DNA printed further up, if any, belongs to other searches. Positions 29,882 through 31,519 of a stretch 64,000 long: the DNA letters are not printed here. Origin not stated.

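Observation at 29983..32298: Orphan TM-less TrwB/TraD-type coupling-protein ATPase translationally coupled to a novel 7-8-TM protein: candidate uncharacterised membrane DNA-translocase module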

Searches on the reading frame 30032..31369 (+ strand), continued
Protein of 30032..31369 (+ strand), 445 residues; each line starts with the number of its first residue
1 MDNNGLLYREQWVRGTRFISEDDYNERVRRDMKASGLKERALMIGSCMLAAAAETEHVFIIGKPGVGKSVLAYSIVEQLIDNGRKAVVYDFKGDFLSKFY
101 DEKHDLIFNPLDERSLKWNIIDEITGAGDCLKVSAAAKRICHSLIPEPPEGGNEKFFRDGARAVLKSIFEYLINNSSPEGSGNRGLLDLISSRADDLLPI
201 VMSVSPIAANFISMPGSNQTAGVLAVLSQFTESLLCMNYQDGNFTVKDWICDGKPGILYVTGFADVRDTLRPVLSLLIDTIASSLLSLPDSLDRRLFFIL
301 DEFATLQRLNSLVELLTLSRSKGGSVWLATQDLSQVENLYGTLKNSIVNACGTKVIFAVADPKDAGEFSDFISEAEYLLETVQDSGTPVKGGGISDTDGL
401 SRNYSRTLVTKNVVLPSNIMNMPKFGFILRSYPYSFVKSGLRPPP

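Call 10: find_encoding_contigs(protein=P0002, flank=10000, max_places=3)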
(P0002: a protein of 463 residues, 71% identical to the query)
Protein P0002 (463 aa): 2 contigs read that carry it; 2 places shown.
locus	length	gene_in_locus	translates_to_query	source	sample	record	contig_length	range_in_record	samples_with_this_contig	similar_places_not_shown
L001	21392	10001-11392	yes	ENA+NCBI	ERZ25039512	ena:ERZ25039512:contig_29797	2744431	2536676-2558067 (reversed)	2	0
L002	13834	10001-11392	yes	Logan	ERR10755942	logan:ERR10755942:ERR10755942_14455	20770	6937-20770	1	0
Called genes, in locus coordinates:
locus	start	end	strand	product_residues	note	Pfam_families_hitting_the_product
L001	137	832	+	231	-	PF13487:HD_5, PF01966:HD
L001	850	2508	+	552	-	-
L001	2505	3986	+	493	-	-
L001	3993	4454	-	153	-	-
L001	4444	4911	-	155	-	PF01073:3Beta_HSD, PF01370:Epimerase, PF04321:RmlD_sub_bind (weak), PF05368:NmrA, PF16363:GDP_Man_Dehyd, PF13460:NAD_binding_10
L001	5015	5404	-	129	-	-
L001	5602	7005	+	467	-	-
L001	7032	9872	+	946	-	PF12796:Ank_2, PF13637:Ank_4, PF00023:Ank, PF13857:Ank_5, PF12796:Ank_2, PF01841:Transglut_core, PF04473:DUF553, PF12796:Ank_2, +3 more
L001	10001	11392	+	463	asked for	PF02534:T4SS-DNA_transf, PF10412:TrwB_AAD_bind, PF12696:TraG-D_C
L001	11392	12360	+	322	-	-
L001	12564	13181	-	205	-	PF13489:Methyltransf_23, PF01728:FtsJ (weak), PF01135:PCMT, PF01209:Ubie_methyltran, PF13847:Methyltransf_31, PF08241:Methyltransf_11, PF08242:Methyltransf_12, PF13649:Methyltransf_25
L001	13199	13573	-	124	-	PF12646:DUF3783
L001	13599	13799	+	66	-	-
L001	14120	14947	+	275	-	PF01493:GXGXG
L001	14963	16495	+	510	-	PF13237:Fer4_10 (weak), PF14697:Fer4_21, PF12838:Fer4_7 (weak), PF13187:Fer4_9 (weak), PF00037:Fer4 (weak), PF01645:Glu_synthase, PF03060:NMO, PF04898:Glu_syn_central, +2 more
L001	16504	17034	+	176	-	PF12797:Fer4_2 (faint), PF14697:Fer4_21 (faint), PF12837:Fer4_6 (faint), PF13247:Fer4_11, PF00037:Fer4 (weak), PF13237:Fer4_10 (weak), PF12838:Fer4_7 (weak), PF13187:Fer4_9 (weak), +1 more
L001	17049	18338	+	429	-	PF07992:Pyr_redox_2, PF13738:Pyr_redox_3 (weak), PF00070:Pyr_redox, PF18267:Rubredoxin_C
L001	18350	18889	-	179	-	-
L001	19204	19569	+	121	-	PF20460:DUF6713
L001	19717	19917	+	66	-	-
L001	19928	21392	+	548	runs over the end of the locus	PF13231:PMT_2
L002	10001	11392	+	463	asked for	PF02534:T4SS-DNA_transf, PF10412:TrwB_AAD_bind, PF12696:TraG-D_C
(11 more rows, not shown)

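Call 11: find_encoding_contigs(protein=P0006, flank=10000, max_places=3)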
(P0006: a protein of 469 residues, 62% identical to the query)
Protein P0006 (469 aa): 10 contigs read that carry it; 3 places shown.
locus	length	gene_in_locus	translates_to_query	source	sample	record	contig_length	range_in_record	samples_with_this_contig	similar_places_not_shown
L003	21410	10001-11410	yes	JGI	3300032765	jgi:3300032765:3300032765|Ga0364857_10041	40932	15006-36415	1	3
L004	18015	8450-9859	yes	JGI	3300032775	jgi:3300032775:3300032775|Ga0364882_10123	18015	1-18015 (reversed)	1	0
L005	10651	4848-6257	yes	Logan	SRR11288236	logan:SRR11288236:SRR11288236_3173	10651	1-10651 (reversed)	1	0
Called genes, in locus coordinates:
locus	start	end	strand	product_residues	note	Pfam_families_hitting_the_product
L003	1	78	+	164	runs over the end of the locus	-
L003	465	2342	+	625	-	-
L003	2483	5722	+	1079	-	PF25596:CPSase_L_D1, PF02222:ATP-grasp (faint), PF02786:CPSase_L_D2, PF02787:CPSase_L_D3, PF25596:CPSase_L_D1, PF02786:CPSase_L_D2, PF07478:Dala_Dala_lig_C (weak), PF02142:MGS, +3 more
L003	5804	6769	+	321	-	PF00072:Response_reg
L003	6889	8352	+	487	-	PF13624:SurA_N_3 (faint), PF13145:Rotamase_2 (faint)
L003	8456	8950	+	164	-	PF12796:Ank_2, PF13857:Ank_5 (weak), PF00023:Ank, PF13606:Ank_3 (weak), PF13637:Ank_4, PF13857:Ank_5, PF12796:Ank_2, PF13637:Ank_4, +1 more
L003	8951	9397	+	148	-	-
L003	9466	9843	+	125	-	PF00072:Response_reg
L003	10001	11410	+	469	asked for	PF02534:T4SS-DNA_transf, PF10412:TrwB_AAD_bind, PF13401:AAA_22 (faint), PF12696:TraG-D_C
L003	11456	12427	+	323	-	-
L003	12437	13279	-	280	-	-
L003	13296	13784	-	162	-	-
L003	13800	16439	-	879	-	-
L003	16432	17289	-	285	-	-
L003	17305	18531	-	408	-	-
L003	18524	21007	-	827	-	PF11130:TraC_F_IV, PF12846:AAA_10 (weak), PF19044:P-loop_TraG (weak)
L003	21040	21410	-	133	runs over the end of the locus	-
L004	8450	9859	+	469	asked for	PF02534:T4SS-DNA_transf, PF10412:TrwB_AAD_bind, PF13401:AAA_22 (faint), PF12696:TraG-D_C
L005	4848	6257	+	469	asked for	PF02534:T4SS-DNA_transf, PF10412:TrwB_AAD_bind, PF13401:AAA_22 (faint), PF12696:TraG-D_C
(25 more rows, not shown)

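Call 12: find_encoding_contigs(protein=P0007, flank=10000, max_places=3)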
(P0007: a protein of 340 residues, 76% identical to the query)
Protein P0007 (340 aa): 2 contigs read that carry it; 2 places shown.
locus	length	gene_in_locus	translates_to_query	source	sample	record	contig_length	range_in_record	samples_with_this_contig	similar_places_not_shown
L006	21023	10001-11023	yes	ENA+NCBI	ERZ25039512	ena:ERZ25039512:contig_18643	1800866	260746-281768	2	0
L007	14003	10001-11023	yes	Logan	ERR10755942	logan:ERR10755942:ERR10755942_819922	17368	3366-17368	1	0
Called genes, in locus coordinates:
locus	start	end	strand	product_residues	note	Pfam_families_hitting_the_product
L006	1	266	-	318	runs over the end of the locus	-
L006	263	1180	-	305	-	PF01745:IPT, PF01715:IPPT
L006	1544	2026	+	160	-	PF02674:Colicin_V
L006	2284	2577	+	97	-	-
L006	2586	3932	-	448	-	PF21799:MurD-like_N (weak), PF08245:Mur_ligase_M, PF02875:Mur_ligase_C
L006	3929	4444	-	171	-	-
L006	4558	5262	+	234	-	PF13624:SurA_N_3 (faint)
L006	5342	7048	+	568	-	-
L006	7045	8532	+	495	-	-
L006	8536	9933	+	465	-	-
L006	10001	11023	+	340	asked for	PF02534:T4SS-DNA_transf, PF10412:TrwB_AAD_bind, PF13401:AAA_22 (faint), PF12696:TraG-D_C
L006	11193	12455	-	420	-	PF13091:PLDc_2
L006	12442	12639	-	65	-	-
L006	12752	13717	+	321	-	PF12358:DUF3644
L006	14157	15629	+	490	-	PF22483:Mu-transpos_C_2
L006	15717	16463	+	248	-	PF01695:IstB_IS21, PF00308:Bac_DnaA (weak), PF20720:nSTAND3 (weak)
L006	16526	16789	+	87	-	-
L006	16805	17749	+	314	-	-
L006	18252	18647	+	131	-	-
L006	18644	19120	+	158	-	PF01584:CheW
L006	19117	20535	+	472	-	PF01739:CheR, PF00515:TPR_1 (faint), PF07719:TPR_2 (faint), PF13414:TPR_11 (faint), PF14559:TPR_19 (faint)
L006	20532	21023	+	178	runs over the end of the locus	PF01584:CheW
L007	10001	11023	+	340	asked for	PF02534:T4SS-DNA_transf, PF10412:TrwB_AAD_bind, PF13401:AAA_22 (faint), PF12696:TraG-D_C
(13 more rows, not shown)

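Call 20: find_encoding_contigs(protein=P0008, flank=10000, max_places=2)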
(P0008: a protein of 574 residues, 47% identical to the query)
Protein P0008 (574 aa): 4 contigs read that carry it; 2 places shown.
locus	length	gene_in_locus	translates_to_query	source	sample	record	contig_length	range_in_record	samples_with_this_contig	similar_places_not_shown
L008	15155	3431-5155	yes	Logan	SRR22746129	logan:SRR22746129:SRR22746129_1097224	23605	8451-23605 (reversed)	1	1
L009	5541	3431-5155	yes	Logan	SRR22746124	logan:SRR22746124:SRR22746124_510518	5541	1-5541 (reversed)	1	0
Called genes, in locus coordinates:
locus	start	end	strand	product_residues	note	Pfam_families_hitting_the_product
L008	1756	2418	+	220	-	-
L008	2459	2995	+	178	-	-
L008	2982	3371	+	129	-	-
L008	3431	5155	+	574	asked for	PF02534:T4SS-DNA_transf, PF10412:TrwB_AAD_bind, PF12775:AAA_7 (faint), PF12696:TraG-D_C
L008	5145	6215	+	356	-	-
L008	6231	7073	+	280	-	-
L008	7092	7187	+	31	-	-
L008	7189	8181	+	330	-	PF08401:ArdcN, PF18818:MPTase-PolyVal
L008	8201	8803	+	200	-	-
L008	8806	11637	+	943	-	PF08751:TrwC, PF13245:AAA_19, PF13604:AAA_30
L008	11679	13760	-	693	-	PF01751:Toprim, PF01131:Topoisom_bac, PF13342:Toprim_Crpt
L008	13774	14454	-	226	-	PF10895:DUF2715, PF03797:Autotransporter (weak)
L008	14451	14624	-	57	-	PF05534:HicB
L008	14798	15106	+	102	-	PF00216:Bac_DNA_binding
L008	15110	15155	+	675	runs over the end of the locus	PF00580:UvrD-helicase, PF13245:AAA_19, PF13604:AAA_30 (faint), PF01443:Viral_helicase1 (faint), PF13361:UvrD_C, PF13538:UvrD_C_2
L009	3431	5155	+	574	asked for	PF02534:T4SS-DNA_transf, PF10412:TrwB_AAD_bind, PF12775:AAA_7 (faint), PF12696:TraG-D_C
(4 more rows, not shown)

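Call 21: find_encoding_contigs(protein=P0014, flank=10000, max_places=2)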
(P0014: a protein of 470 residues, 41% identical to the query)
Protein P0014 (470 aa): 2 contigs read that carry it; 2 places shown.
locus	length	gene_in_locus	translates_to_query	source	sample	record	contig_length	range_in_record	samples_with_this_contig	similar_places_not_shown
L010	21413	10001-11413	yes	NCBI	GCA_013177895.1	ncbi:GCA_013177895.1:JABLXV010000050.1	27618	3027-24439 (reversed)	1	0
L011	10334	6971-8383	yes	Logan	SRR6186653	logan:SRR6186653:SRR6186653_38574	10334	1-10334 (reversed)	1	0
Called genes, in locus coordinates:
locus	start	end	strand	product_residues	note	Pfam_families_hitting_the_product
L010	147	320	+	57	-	-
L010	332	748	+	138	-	-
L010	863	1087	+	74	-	-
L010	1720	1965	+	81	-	-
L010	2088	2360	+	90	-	-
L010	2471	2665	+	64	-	-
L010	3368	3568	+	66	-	-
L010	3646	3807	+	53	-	-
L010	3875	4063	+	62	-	-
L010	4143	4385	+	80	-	-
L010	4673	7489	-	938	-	PF08751:TrwC, PF13086:AAA_11 (faint), PF02562:PhoH (faint), PF13245:AAA_19, PF13604:AAA_30, PF01443:Viral_helicase1 (faint), PF13538:UvrD_C_2 (weak)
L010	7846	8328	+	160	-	-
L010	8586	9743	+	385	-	-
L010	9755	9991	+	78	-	-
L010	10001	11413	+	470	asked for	PF02534:T4SS-DNA_transf, PF10412:TrwB_AAD_bind, PF12696:TraG-D_C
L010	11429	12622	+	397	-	-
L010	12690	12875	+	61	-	-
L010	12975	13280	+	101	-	-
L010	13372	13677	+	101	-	-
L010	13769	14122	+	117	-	-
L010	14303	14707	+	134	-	-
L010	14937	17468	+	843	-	PF18019:Cas3_HD, PF00270:DEAD, PF00271:Helicase_C (weak), PF22590:Cas3-like_C_2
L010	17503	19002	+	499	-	PF09481:CRISPR_Cse1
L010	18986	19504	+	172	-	PF09485:CRISPR_Cse2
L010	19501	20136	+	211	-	PF08798:CRISPR_assoc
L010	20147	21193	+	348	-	PF09344:Cas_CT1975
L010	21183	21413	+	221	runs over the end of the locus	PF09704:Cas_Cas5d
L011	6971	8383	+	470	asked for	PF02534:T4SS-DNA_transf, PF10412:TrwB_AAD_bind, PF12696:TraG-D_C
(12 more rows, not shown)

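Call 26: find_related_loci(query=window:30032-31369:+, collection=genome_contigs, flank=10000)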
Query window:30032-31369:+ (445 aa) in genome_contigs; peptide patterns used: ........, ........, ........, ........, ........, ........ (x = any residue, [..] = any of these).
72 stretches matched a pattern; 1 encode a relative of the query (tblastn E <= 1e-3); 1 distinct loci.
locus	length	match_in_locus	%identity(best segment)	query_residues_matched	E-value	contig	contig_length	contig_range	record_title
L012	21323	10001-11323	71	4-443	0e+0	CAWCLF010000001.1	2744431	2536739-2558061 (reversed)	MAG: uncultured Spirochaetota bacterium isolate MFD03726.bin.1.133 genome assembly, contig: contig_29797, whole genome s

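Call 31: find_encoding_contigs(protein=P0004, flank=10000, max_places=2)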
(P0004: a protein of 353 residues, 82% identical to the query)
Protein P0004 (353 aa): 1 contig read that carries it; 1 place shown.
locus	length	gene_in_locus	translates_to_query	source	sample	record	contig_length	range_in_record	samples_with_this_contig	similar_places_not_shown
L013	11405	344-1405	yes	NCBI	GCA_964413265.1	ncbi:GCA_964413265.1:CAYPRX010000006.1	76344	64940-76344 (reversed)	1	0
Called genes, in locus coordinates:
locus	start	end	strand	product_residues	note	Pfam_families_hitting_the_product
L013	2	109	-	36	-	?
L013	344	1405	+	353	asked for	PF10412:TrwB_AAD_bind, PF02534:T4SS-DNA_transf, PF12696:TraG-D_C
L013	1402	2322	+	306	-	-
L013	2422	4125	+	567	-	-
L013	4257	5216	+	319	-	PF00535:Glycos_transf_2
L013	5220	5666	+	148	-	PF04138:GtrA_DPMS_TM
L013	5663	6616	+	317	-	PF01073:3Beta_HSD, PF01370:Epimerase, PF02719:Polysacc_synt_2, PF04321:RmlD_sub_bind, PF05368:NmrA (weak), PF07993:NAD_binding_4, PF13460:NAD_binding_10, PF16363:GDP_Man_Dehyd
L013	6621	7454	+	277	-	PF00106:adh_short, PF13561:adh_short_C2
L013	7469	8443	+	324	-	PF01408:GFO_IDH_MocA, PF22725:GFO_IDH_MocA_C3, PF02894:GFO_IDH_MocA_C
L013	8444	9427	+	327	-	PF00288:GHMP_kinases_N, PF08544:GHMP_kinases_C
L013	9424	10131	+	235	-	PF00483:NTP_transferase, PF12804:NTP_transf_3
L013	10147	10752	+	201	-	PF13580:SIS_2, PF01380:SIS (faint)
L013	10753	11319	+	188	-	PF13419:HAD_2 (faint), PF13242:Hydrolase_like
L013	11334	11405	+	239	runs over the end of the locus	PF00923:TAL_FSA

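Call 32: find_encoding_contigs(protein=P0035, flank=10000, max_places=2)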
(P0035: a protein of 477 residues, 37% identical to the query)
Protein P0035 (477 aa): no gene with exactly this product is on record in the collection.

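Call 46: search_protein_families(library=ncbifam, proteins=[L003:12437-13279:-, L003:13296-13784:-, L003:13800-16439:-, L003:16432-17289:-, L003:17305-18531:-, L003:18524-21007:-, L008:6231-7073:+, L008:2459-2995:+, L008:2982-3371:+, L010:8586-9743:+], max_evalue=0.01)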
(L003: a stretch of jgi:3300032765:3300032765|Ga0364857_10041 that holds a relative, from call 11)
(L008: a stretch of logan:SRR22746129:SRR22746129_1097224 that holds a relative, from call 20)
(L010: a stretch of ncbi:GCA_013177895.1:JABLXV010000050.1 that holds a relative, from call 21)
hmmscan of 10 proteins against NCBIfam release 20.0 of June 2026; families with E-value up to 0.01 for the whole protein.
L003:12437-13279:- (280 aa): 0 families

L003:13296-13784:- (162 aa): 0 families

L003:13800-16439:- (879 aa): 0 families

L003:16432-17289:- (285 aa): 0 families

L003:17305-18531:- (408 aa): 0 families

L003:18524-21007:- (827 aa): 12 families
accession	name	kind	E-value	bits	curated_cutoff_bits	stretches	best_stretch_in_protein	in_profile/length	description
TIGR02746.1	TraC-F-type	equivalog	1.6e-95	320.7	567.05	1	22-822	2-798/800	type IV secretion system protein TraC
NF010278.0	PRK13721.1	subfamily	6.7e-44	150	1177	2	306-823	321-852/874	type IV secretion system protein TraC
TIGR00929.1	VirB4_CagE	subfamily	1.8e-30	105.9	643.1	1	366-780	340-743/792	VirB4 family type IV secretion/conjugal transfer ATPase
TIGR03744.1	traC_PFL_4706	equivalog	2.1e-19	68.9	520.6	2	328-487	340-500/892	conjugative transfer ATPase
NF010447.0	PRK13873.1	equivalog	7.6e-13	47.3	1020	1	352-743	334-713/815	conjugal transfer protein TrbE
NF045975.1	VirB4_plasma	equivalog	3.6e-12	44.8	590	2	670-744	762-842/894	Mbov_0397 family ICE element conjugal transfer ATPase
TIGR03783.1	Bac_Flav_CT_G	subfamily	1.2e-08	33.3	261.55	2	334-595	309-576/829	TraG family conjugative transposon ATPase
NF010404.0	PRK13830.1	subfamily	9.4e-07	26.9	810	1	348-713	342-698/818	conjugal transfer protein TrbE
NF045971.1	conju_CD1110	equivalog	2.3e-06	26.2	325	1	454-745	408-704/752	VirB4-like conjugal transfer ATPase, CD1110 family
NF010466.0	PRK13891.1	subfamily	0.0012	16.8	1322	0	596-740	622-760/852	conjugal transfer protein TrbE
TIGR03420.1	DnaA_homol_Hda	equivalog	0.0031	17.1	194.8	1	457-503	34-80/226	DnaA regulatory inactivator Hda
TIGR02324.1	CP_lyasePhnL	equivalog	0.0058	16.1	256.3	0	459-490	32-63/224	phosphonate C-P lyase system protein PhnL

L008:6231-7073:+ (280 aa): 1 family
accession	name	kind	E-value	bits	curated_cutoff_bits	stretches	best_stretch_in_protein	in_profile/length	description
NF006615.0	PRK09182.1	subfamily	0.00011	21.1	207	0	138-192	227-285/307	3'-5' exonuclease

L008:2459-2995:+ (178 aa): 0 families

L008:2982-3371:+ (129 aa): 0 families

L010:8586-9743:+ (385 aa): 0 families

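Call 69: search_dna_similar(query=window:30032-31369:+, collection=plasmids, mode=protein, max_rows=15, max_evalue=1e-10)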
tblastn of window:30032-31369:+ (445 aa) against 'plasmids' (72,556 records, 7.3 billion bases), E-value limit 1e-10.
The search stops at 5000 records and this limit was reached: more records match than are counted here, and every count below describes the 5000 best-scoring records only.
Records with a match: at least 5000; places in all: 5068; records where one place covers at least 80% of the query: 4927.
Best place of each record, by identity: <60% 5000.
By first word of the organism name: Escherichia 3039; Klebsiella 555; Salmonella 310; Acinetobacter 248; Shigella 171; Enterobacter 118; Burkholderia 110; Citrobacter 73; Pseudomonas 68; Xanthomonas 54; and 55 more.
By predicted mobility (MOB-suite, as given by PLSDB): conjugative 4867; non-mobilizable 100; mobilizable 33.
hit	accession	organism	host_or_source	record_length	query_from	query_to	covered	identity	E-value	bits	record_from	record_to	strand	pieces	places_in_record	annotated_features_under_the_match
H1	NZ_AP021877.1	Desulfosarcina ovata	-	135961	10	443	98%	35.8%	8e-58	212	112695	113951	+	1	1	type IV secretion system DNA-binding domain-containing protein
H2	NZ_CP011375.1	Moraxella bovoculi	Bos taurus,cell culture,Eye swab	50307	6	445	99%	29.3%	6e-35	145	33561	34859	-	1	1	type IV secretion system DNA-binding domain-containing protein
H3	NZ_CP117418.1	Novosphingobium humi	Single cell,Soil from military shooting ...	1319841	11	430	94%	30.7%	1e-39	159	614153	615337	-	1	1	none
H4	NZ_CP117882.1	Novosphingobium sp. KACC 22771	Single cell,soil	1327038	11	430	94%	30.4%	1e-40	162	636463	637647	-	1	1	none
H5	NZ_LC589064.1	Pseudomonas aeruginosa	-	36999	13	443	97%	29.3%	2e-38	155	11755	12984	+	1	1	type IV secretion system DNA-binding domain-containing protein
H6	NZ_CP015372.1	Pandoraea pnomenusa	mixed culture,bioreactor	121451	13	443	97%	29.3%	3e-38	155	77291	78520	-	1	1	type IV secretion system DNA-binding domain-containing protein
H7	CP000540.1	Acidovorax sp. JS42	-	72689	13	443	97%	29.3%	3e-38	155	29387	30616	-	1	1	TraD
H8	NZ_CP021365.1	Acidovorax carolinensis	-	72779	13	443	97%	29.3%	3e-38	155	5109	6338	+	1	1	type IV secretion system DNA-binding domain-containing protein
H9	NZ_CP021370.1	Acidovorax carolinensis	-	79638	13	443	97%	29.3%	3e-38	155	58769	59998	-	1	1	type IV secretion system DNA-binding domain-containing protein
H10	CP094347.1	[Acidovorax] ebreus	cell culture,soil in South China ...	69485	13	443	97%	29.3%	3e-38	155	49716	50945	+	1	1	type IV secretion system DNA-binding domain-containing protein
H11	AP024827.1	Comamonas testosteroni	-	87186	13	443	97%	29.3%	3e-38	155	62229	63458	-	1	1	hypothetical protein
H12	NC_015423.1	Alicycliphilus denitrificans K601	anaerobic sewer sludge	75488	13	443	97%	29.3%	3e-38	155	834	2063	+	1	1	type IV secretion system DNA-binding domain-containing protein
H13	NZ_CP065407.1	Diaphorobacter sp. JS3051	whole organism,soil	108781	13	443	97%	29.3%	3e-38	155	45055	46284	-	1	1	type IV secretion system DNA-binding domain-containing protein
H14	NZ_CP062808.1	Cupriavidus basilensis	Cell culture,Sediment of a freshwater ...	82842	13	443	97%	29.3%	3e-38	155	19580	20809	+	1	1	type IV secretion system DNA-binding domain-containing protein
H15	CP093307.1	Ralstonia insidiosa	-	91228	13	445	97%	29.1%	1e-37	153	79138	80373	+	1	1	type IV secretion system DNA-binding domain-containing protein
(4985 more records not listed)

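Call 72: get_annotated_region(hit=H1, flank=12000)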
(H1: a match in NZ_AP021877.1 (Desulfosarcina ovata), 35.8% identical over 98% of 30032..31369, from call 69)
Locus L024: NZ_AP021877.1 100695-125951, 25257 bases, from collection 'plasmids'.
description: Desulfosarcina ovata subsp. sediminis strain 28bB2T plasmid Do28_1, complete sequence
organism: Desulfosarcina ovata (NCBI taxid 885957)
taxonomy: Bacteria; Thermodesulfobacteriota; Desulfobacteria; Desulfobacterales; Desulfosarcinaceae; Desulfosarcina; Desulfosarcina ovata
host: -; source: -; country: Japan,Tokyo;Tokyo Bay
typing (MOB-suite, as given by PLSDB): mobilizable; relaxase MOBQ
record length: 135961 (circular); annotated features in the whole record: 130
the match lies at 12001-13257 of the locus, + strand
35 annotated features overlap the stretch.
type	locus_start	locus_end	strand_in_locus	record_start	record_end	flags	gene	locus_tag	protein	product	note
CDS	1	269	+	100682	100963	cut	-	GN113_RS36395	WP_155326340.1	hypothetical protein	-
CDS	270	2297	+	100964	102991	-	-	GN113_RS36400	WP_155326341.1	DotA/TraY family protein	-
CDS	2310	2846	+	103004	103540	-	-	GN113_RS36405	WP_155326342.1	hypothetical protein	-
CDS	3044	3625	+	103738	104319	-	-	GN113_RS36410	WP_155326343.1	hypothetical protein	-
CDS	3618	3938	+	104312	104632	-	-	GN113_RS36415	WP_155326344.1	hypothetical protein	-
CDS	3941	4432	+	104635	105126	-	-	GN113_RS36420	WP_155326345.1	hypothetical protein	-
CDS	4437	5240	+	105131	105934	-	-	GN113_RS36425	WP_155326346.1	DotI/IcmL/TraM family protein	-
CDS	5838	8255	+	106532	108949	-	-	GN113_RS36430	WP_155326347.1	hypothetical protein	-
CDS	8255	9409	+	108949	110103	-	-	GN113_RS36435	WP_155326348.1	hypothetical protein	-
CDS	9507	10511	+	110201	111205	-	-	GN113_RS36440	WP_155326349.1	hypothetical protein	-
CDS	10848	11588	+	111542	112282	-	-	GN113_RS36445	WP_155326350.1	hypothetical protein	-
CDS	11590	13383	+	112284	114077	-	-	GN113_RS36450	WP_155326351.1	type IV secretion system DNA-binding domain-containing protein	-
CDS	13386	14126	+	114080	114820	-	-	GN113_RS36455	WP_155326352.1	DUF2807 domain-containing protein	-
CDS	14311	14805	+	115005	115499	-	-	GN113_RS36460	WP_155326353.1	hypothetical protein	-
CDS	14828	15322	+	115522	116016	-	-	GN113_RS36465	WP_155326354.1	hypothetical protein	-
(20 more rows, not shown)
